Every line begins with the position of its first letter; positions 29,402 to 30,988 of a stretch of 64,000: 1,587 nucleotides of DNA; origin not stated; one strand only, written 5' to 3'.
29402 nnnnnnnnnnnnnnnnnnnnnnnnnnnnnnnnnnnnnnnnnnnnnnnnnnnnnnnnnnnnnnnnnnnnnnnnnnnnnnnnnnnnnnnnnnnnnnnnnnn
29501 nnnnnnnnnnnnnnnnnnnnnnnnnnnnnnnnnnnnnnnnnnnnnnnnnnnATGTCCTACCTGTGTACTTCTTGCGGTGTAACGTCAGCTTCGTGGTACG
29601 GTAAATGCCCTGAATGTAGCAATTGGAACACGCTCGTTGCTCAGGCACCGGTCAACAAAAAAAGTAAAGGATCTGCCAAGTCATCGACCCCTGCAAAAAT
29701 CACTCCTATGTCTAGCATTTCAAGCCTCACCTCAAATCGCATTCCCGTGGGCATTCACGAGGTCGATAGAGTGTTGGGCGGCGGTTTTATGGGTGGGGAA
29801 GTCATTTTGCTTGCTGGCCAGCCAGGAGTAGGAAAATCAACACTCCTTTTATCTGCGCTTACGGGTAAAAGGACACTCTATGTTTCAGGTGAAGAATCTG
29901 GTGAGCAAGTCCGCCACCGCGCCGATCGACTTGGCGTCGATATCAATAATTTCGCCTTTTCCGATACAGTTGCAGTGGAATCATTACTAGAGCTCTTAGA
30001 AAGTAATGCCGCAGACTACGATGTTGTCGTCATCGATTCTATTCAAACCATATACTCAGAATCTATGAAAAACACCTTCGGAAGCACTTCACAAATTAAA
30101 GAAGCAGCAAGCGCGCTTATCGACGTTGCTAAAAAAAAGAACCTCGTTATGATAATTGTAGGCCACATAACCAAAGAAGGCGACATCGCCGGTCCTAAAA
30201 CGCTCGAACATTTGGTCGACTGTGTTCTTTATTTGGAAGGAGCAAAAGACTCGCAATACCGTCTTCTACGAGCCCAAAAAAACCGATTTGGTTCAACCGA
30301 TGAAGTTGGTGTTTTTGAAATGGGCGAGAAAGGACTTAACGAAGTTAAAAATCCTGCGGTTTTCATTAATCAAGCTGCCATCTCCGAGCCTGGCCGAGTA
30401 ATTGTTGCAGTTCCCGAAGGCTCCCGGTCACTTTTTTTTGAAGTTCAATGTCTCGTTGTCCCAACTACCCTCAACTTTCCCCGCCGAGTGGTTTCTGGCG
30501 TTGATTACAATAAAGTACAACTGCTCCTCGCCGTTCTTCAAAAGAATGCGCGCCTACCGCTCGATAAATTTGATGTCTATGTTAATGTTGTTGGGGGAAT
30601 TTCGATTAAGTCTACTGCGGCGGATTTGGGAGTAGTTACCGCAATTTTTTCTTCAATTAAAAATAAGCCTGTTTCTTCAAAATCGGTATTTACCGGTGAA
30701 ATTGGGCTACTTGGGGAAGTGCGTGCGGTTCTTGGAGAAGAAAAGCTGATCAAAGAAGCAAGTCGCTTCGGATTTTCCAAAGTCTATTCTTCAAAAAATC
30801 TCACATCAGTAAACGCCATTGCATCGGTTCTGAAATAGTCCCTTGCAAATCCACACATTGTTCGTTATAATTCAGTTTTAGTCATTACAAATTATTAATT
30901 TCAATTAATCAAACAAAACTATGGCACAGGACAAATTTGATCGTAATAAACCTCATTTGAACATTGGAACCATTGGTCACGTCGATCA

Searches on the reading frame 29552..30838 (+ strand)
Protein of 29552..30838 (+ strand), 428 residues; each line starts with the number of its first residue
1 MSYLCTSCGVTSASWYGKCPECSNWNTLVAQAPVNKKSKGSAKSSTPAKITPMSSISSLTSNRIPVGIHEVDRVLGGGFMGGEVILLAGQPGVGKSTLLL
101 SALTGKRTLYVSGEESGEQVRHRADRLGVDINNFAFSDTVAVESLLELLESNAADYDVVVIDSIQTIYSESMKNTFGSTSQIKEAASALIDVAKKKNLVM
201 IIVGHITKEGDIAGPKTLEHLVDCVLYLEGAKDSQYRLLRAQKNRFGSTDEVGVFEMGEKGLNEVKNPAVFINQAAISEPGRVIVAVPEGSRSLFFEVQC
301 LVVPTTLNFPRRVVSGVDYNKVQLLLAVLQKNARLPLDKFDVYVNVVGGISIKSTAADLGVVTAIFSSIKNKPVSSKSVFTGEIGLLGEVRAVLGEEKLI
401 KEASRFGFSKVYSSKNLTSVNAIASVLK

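Call 28: find_related_loci(query=window:29552-30838:+, collection=genome_contigs, flank=8000)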
Query window:29552-30838:+ (428 aa) in genome_contigs; peptide patterns used: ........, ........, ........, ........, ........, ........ (x = any residue, [..] = any of these).
599 stretches matched a pattern (row limit reached: there are more); 472 encode a relative of the query (tblastn E <= 1e-3); the best 80 are kept; 80 distinct loci.
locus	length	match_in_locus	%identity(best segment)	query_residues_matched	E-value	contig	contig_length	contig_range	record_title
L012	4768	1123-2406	93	1-428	0e+0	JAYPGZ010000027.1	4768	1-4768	MAG: Candidatus Roizmanbacteria bacterium isolate 139578_S179_concoct_bins.tsv.227 NODE_19667_length_4768_cov_5.795884,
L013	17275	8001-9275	56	3-427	2e-161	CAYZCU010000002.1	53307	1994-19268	MAG TPA_asm: uncultured Gammaproteobacteria bacterium isolate SRP278252_co2_842 genome assembly, contig: NODE_1022_lengt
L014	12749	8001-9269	54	3-427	1e-157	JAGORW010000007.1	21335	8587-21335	Candidatus Woesebacteria bacterium isolate Gw_Eff_bin_292 Gw_Eff_5071_length_21335_cov_14.468502, whole genome shotgun s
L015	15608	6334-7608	56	3-427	6e-156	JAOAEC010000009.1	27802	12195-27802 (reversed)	MAG: Patescibacteria group bacterium isolate SKW25 NODE_9_length_27802_cov_4.772949, whole genome shotgun sequence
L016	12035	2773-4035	53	3-427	6e-155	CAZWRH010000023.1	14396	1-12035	MAG TPA_asm: uncultured Gammaproteobacteria bacterium isolate SRP170004_co1_227 genome assembly, contig: NODE_6623_lengt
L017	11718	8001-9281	53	3-427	5e-155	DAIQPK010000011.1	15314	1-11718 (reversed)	MAG TPA_asm: Patescibacteria group bacterium isolate CTOTU21553 NODE_2003_length_15314_cov_13.291303, whole genome shotg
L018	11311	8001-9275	48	3-420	6e-123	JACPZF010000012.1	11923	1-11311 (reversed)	MAG: Candidatus Gottesmanbacteria bacterium isolate NC_groundwater_882_Pr1_S2p5_40_13 Montesol18_S2p5_coassembly_scaffol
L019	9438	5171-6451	47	2-427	8e-123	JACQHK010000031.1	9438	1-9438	MAG: Candidatus Microgenomates bacterium isolate NC_groundwater_1097_Ag_S2p5_39_41 S_2p5_S6_coassembly_k141_2634075, who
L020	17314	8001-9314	46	3-428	2e-122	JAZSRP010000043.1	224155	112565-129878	MAG: Eubacteriales bacterium isolate T1900044537_TS20190003.MAGScoT_cleanbin_000004 SGB_27_k141_953095, whole genome sho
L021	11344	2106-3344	46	1-410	2e-120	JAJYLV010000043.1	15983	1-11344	MAG: Chloroflexi bacterium isolate DBS2-1.bin91 NODE_6633_length_15983_cov_7.939770, whole genome shotgun sequence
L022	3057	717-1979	45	3-419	5e-123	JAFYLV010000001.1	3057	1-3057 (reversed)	MAG: Clostridia bacterium isolate RGIG7208 Water_buffalos_Cecum-1__c2830, whole genome shotgun sequence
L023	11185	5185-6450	45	3-421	1e-118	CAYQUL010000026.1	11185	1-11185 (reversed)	MAG TPA_asm: uncultured Gammaproteobacteria bacterium isolate SRP342105_co1_495 genome assembly, contig: NODE_7998_lengt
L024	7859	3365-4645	46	3-420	2e-118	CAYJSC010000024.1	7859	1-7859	MAG TPA_asm: uncultured Gammaproteobacteria bacterium isolate ERP125453_co1_364 genome assembly, contig: NODE_11470_leng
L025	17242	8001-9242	46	2-410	1e-117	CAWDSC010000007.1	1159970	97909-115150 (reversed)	MAG: uncultured Chloroflexia bacterium isolate MFD00392.bin.2.277 genome assembly, contig: contig_3840, whole genome sho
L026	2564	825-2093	46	2-421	2e-123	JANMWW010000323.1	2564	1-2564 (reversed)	MAG: Chloroflexota bacterium isolate OTE_88_metabat_238 OTE_88_k141_296063, whole genome shotgun sequence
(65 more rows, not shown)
